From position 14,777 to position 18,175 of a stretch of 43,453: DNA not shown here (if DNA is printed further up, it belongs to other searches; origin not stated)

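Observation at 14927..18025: Orphan phage tail-fibre/tailspike-like giant ORF embedded among housekeeping genes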

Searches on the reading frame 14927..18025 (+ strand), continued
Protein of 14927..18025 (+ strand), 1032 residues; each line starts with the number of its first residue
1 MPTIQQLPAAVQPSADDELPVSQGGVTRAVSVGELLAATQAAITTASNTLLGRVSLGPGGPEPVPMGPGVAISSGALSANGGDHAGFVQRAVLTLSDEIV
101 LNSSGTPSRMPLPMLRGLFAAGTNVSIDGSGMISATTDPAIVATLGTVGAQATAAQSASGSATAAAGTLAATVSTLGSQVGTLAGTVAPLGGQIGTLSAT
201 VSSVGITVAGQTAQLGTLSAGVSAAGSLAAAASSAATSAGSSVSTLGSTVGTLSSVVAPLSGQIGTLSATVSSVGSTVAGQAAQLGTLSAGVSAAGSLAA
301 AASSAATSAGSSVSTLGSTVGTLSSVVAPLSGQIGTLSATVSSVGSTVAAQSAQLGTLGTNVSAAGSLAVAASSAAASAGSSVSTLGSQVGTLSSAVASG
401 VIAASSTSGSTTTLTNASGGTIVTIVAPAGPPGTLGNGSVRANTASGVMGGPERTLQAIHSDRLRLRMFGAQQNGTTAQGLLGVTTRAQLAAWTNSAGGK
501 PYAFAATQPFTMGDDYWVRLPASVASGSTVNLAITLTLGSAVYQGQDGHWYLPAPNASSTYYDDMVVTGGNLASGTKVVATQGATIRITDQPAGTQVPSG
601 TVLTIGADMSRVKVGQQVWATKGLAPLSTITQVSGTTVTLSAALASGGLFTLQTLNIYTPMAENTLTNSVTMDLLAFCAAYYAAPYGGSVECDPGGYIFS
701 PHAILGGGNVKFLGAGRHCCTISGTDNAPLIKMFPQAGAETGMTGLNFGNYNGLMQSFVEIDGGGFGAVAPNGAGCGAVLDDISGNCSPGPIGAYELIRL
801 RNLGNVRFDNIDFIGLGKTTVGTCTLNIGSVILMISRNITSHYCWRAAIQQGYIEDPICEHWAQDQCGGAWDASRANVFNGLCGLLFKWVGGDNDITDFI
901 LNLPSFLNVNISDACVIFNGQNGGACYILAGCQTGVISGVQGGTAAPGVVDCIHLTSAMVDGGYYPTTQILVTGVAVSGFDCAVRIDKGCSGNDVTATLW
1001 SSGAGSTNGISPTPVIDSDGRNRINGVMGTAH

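Call 72: find_encoding_contigs(protein=P0007, flank=10000, max_places=3)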
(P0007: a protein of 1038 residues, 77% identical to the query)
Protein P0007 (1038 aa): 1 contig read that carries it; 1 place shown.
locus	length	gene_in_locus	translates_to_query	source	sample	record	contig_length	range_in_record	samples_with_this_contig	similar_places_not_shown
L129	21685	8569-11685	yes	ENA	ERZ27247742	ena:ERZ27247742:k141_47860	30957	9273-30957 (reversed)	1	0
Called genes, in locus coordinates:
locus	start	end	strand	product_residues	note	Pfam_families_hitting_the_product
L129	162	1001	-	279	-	PF00106:adh_short, PF13561:adh_short_C2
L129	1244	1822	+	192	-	PF01243:PNPOx_N, PF10590:PNP_phzG_C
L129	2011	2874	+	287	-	PF00582:Usp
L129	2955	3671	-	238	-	PF00072:Response_reg, PF00486:Trans_reg_C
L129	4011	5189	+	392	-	PF00925:GTP_cyclohydro2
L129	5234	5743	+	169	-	PF03734:YkuD (weak)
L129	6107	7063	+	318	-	PF00085:Thioredoxin, PF13098:Thioredoxin_2 (weak), PF13905:Thioredoxin_8 (faint), PF14863:Alkyl_sulf_dimr (faint), PF14559:TPR_19, PF14561:TPR_20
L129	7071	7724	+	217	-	PF02190:LON_substr_bdg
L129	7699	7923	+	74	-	PF03966:Trm112p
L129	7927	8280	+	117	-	PF06155:GBBH-like_N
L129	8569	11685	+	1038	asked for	-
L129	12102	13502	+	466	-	PF00294:PfkB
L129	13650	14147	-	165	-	PF06319:MmcB-like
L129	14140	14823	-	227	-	PF03167:UDG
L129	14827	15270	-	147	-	PF04314:LpqE-like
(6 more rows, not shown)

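Call 87: find_encoding_contigs(protein=P0012, flank=10000, max_places=2)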
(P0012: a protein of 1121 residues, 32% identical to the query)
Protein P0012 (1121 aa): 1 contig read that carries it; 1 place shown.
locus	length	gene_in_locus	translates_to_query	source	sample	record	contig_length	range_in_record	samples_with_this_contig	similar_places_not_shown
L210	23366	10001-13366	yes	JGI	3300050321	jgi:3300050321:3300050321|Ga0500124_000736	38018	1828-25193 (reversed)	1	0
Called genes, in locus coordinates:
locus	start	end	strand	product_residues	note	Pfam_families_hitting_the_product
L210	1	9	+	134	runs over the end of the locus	-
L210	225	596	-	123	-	-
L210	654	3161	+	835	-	-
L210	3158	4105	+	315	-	-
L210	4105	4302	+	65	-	-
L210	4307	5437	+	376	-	-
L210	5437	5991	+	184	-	-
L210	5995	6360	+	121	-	-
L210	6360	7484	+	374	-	PF04865:Baseplate_J (faint)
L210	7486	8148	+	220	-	PF27728:UCP028438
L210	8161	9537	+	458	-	PF21722:Gly_rich_2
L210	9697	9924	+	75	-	-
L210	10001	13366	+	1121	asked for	-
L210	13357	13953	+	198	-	-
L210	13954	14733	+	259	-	PF13385:Laminin_G_3 (weak)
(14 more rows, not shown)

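Call 88: find_encoding_contigs(protein=P0011, flank=10000, max_places=2)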
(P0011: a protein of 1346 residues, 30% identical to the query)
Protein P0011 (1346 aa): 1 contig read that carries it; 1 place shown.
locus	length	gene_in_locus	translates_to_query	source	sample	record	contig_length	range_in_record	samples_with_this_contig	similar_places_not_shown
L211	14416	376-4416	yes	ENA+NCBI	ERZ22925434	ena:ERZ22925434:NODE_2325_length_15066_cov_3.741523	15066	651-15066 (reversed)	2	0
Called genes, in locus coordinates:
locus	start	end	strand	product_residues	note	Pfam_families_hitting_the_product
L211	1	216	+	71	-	?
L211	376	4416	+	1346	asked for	-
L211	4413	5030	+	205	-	-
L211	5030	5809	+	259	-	-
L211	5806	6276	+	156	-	-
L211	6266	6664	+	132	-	-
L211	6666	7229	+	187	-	-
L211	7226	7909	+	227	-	PF05838:Glyco_hydro_108, PF09374:PG_binding_3 (faint)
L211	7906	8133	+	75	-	-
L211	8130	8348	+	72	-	-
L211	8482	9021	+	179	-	-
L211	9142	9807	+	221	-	-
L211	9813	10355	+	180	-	-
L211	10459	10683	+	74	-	-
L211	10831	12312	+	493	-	-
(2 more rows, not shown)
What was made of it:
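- P0012 and P0011 both lie upstream of endolysin genes (calls 87, 88).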
